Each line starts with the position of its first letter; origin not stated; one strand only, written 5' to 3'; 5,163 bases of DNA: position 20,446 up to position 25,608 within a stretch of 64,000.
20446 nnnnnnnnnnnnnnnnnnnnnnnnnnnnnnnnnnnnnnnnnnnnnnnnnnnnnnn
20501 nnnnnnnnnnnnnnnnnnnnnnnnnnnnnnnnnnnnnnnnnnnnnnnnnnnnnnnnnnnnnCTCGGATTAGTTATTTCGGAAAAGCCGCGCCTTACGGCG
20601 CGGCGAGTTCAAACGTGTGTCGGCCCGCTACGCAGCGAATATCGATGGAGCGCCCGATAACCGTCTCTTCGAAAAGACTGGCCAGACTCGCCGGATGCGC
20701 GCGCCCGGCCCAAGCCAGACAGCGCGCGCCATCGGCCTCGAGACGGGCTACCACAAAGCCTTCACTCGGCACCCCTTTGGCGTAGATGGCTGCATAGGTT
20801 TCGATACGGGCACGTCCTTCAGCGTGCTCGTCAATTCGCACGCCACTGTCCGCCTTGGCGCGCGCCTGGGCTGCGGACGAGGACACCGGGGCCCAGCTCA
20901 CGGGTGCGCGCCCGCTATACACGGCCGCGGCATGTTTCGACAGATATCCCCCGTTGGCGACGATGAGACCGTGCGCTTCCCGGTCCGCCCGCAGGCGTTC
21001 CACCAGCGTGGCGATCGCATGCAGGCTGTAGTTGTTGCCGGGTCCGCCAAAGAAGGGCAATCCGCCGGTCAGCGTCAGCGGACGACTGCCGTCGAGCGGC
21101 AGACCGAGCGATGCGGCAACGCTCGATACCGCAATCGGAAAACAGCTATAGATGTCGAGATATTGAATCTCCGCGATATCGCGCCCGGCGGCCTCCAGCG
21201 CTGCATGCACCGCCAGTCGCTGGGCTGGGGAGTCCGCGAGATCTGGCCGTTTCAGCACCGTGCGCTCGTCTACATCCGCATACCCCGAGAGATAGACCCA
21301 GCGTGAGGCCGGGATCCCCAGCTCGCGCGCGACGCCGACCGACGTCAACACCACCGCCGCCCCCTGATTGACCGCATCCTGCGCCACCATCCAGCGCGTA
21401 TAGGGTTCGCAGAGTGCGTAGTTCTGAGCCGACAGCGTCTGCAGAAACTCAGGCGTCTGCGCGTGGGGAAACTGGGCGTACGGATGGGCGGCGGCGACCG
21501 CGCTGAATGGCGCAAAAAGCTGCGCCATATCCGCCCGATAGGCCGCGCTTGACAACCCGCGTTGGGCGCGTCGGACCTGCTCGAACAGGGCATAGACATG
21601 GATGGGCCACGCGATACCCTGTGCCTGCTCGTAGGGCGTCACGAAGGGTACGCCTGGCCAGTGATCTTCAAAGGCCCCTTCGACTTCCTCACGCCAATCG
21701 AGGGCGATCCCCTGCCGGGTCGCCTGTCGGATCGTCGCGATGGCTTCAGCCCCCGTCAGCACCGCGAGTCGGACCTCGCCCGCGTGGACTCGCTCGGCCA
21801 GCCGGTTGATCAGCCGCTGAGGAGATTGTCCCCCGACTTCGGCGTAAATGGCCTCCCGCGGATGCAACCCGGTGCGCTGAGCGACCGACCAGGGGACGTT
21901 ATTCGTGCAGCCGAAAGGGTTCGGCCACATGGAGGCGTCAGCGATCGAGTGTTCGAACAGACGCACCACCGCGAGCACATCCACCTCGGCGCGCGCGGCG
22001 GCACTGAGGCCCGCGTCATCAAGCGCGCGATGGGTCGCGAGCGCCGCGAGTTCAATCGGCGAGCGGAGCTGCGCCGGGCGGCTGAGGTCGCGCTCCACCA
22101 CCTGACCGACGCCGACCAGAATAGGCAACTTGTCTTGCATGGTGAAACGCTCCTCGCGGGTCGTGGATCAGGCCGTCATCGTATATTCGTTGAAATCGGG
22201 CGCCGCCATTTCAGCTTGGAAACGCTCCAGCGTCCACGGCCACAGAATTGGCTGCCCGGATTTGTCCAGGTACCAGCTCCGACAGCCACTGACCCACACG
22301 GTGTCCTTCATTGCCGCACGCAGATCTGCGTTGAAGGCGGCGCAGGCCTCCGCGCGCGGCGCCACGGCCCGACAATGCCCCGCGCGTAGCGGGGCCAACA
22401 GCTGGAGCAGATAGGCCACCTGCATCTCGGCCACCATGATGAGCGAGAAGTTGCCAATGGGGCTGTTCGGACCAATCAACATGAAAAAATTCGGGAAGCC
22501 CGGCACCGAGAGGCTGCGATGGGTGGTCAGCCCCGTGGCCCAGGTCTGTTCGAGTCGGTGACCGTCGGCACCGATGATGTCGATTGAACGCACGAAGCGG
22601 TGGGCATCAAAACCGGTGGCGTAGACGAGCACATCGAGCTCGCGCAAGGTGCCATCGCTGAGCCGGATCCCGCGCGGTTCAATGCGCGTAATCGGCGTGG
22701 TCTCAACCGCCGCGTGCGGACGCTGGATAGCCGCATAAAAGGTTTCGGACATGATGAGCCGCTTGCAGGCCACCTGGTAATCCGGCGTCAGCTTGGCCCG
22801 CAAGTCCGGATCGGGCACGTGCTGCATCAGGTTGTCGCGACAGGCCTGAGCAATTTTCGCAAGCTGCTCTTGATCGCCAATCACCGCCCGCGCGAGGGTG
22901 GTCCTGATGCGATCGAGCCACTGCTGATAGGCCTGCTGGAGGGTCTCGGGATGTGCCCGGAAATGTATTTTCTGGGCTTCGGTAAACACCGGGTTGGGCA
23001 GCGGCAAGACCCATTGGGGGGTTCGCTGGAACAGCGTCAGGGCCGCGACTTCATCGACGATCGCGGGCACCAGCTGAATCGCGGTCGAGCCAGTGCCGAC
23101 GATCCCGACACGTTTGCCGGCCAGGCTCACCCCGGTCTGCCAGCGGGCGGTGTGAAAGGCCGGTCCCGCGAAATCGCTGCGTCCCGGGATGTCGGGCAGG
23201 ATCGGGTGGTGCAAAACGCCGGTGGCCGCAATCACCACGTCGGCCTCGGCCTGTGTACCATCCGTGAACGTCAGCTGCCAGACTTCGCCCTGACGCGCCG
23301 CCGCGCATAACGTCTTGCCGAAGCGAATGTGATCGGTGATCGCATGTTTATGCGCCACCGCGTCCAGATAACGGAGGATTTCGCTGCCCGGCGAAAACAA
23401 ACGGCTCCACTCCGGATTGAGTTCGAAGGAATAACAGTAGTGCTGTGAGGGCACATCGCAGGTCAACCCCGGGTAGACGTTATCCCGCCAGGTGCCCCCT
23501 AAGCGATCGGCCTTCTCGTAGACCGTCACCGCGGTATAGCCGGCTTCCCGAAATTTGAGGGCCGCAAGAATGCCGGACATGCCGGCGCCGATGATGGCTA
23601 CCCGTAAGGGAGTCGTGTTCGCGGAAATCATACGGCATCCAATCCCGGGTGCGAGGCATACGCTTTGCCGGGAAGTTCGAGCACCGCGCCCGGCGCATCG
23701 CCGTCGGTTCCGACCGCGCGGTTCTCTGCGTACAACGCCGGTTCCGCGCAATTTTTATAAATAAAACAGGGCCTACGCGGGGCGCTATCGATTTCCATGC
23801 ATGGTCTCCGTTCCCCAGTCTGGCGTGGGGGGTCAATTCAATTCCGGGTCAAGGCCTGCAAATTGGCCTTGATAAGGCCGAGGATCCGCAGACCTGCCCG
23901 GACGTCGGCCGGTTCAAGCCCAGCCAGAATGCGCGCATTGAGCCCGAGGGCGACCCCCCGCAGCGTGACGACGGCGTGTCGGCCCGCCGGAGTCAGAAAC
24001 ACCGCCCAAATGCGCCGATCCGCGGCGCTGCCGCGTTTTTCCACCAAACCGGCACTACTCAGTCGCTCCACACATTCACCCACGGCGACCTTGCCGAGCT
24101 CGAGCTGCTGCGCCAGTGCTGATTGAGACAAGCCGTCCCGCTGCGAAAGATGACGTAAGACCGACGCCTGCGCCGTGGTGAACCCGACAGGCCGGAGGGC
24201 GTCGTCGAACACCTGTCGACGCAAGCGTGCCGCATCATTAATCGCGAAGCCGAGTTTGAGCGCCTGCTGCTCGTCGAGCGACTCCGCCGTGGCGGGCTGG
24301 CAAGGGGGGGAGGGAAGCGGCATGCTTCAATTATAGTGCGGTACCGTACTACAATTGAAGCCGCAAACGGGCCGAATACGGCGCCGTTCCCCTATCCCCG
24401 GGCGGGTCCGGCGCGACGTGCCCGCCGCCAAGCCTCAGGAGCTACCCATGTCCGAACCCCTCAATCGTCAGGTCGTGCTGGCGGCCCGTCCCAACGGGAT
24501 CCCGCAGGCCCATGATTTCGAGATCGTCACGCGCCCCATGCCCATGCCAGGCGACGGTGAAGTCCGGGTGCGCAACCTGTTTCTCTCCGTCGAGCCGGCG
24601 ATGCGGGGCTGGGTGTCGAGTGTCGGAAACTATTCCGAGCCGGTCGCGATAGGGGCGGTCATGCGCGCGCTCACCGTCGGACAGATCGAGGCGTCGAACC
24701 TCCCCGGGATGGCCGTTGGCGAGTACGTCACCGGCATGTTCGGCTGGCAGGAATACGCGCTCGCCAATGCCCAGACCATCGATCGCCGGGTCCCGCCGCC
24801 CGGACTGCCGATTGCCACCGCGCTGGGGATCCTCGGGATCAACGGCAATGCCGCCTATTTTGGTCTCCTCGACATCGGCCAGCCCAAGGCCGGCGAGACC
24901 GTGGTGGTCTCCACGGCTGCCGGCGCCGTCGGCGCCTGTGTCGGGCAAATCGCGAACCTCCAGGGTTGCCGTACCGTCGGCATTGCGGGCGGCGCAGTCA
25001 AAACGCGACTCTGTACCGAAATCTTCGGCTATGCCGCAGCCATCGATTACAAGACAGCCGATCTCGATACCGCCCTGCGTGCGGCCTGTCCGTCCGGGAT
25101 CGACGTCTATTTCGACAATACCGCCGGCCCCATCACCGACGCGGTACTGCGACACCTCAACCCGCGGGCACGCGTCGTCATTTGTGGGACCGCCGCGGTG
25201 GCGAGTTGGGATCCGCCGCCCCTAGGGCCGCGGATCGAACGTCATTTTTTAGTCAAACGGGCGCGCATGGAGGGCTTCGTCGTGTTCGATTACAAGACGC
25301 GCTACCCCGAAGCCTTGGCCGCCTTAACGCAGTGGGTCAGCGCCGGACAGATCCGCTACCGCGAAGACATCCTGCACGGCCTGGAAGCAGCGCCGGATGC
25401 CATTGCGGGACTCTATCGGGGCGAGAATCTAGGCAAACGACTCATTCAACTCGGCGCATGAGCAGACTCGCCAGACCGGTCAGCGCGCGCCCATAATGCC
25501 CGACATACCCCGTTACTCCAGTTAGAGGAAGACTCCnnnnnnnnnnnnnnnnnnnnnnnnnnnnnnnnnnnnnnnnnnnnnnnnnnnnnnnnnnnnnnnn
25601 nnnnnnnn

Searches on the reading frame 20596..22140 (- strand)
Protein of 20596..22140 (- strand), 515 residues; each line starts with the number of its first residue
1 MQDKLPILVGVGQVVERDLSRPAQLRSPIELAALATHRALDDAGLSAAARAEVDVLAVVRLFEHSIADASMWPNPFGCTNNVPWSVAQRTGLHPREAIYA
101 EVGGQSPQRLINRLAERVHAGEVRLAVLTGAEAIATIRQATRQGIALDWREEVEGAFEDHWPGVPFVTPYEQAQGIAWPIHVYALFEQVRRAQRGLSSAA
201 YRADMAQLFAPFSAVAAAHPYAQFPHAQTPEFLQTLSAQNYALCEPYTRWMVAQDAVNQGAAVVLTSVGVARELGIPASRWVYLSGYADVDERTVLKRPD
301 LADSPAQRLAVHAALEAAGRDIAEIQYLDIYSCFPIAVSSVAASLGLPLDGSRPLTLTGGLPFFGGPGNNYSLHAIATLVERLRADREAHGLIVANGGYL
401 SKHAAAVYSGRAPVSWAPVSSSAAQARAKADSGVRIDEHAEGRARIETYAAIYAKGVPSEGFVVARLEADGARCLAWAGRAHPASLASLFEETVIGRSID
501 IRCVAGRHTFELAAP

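Call 37: search_protein_families(library=pfam, proteins=[window:20596-22140:-], max_evalue=0.001)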
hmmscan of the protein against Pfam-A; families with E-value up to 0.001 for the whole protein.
window:20596-22140:- (515 aa): 2 families
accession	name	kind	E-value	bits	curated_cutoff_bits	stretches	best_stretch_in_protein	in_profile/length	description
PF18313.7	TLP1_add_C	-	6.9e-11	42.4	26.1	1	430-502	8-79/83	Thiolase-like protein type 1 additional C-terminal domain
PF22691.2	Thiolase_C_1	-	1.5e-06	28.4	28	1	290-348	4-61/144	Thiolase C-terminal domain-like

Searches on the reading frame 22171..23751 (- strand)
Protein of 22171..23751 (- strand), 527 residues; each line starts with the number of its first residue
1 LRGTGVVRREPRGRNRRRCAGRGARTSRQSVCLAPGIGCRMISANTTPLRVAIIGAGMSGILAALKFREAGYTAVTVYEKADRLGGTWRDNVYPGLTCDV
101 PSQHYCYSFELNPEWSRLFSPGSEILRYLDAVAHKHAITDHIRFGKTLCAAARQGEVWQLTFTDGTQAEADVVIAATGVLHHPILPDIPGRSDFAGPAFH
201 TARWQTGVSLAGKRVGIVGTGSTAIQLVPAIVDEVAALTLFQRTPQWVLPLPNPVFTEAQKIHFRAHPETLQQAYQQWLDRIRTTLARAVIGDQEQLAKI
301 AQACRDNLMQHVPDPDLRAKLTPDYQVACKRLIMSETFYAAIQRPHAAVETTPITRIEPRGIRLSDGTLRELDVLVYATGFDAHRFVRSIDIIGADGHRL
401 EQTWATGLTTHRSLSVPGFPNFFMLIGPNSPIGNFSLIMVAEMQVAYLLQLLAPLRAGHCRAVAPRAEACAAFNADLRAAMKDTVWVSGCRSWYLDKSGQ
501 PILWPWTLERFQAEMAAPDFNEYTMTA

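Call 37: search_protein_families(library=pfam, proteins=[window:22171-23751:-], max_evalue=0.001)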
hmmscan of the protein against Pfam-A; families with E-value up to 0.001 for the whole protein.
window:22171-23751:- (527 aa): 11 families
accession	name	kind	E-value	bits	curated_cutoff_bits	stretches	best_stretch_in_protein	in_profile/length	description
PF00743.25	FMO-like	-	1.1e-15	57.6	22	1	50-249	3-220/532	Flavin-binding monooxygenase-like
PF13450.12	NAD_binding_8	-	3.9e-12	46.7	21.9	1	53-119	1-65/68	NAD(P)-binding Rossmann-like domain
PF13738.12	Pyr_redox_3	-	5.8e-12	45.9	30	1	53-247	2-199/305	Pyridine nucleotide-disulphide oxidoreductase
PF07992.20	Pyr_redox_2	-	5.2e-11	42.9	26.1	1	50-248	2-178/291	Pyridine nucleotide-disulphide oxidoreductase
PF01266.30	DAO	-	2.2e-09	37.8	27.9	1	50-91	1-42/353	FAD dependent oxidoreductase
PF13241.12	NAD_binding_7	-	4.6e-06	27.6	22.1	1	209-315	4-95/104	Putative NAD(P)-binding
PF01488.26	Shikimate_DH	-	5.2e-06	27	24.3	0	46-79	10-43/138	Shikimate / quinate 5-dehydrogenase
PF01593.30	Amino_oxidase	-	9.7e-06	25.6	19.8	0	58-100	1-42/443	Flavin containing amine oxidoreductase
PF13454.12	NAD_binding_9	-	1.3e-05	25.6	21.8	0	52-103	1-56/155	FAD-NAD(P)-binding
PF00890.30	FAD_binding_2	-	0.0003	20.5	20.4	1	51-87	2-37/414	FAD binding domain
PF03486.20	HI0933_like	-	0.00081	19.3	50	0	50-85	2-36/244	HI0933-like protein Rossmann domain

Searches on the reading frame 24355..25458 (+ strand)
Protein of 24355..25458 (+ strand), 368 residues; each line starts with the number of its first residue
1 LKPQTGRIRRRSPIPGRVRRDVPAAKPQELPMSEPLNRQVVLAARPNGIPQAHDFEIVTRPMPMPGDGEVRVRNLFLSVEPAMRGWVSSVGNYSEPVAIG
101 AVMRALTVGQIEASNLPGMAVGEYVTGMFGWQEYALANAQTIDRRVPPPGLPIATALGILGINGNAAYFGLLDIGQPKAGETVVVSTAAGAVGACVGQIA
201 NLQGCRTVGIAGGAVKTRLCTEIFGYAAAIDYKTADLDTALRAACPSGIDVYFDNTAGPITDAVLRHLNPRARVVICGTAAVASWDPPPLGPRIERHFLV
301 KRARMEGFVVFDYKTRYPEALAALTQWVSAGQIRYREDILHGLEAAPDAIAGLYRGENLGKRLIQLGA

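Call 37: search_protein_families(library=pfam, proteins=[window:24355-25458:+], max_evalue=0.001)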
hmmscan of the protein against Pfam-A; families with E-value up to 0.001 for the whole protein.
window:24355-25458:+ (368 aa): 3 families
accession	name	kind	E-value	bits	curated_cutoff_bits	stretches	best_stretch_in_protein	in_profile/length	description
PF16884.10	ADH_N_2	-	8e-35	119.5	31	1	38-141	1-104/108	N-terminal domain of oxidoreductase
PF00107.32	ADH_zinc_N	-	4.2e-18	66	31.8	1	191-324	1-127/129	Zinc-binding dehydrogenase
PF13602.12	ADH_zinc_N_2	-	1.1e-11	46.3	27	1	225-362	2-132/134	Zinc-binding dehydrogenase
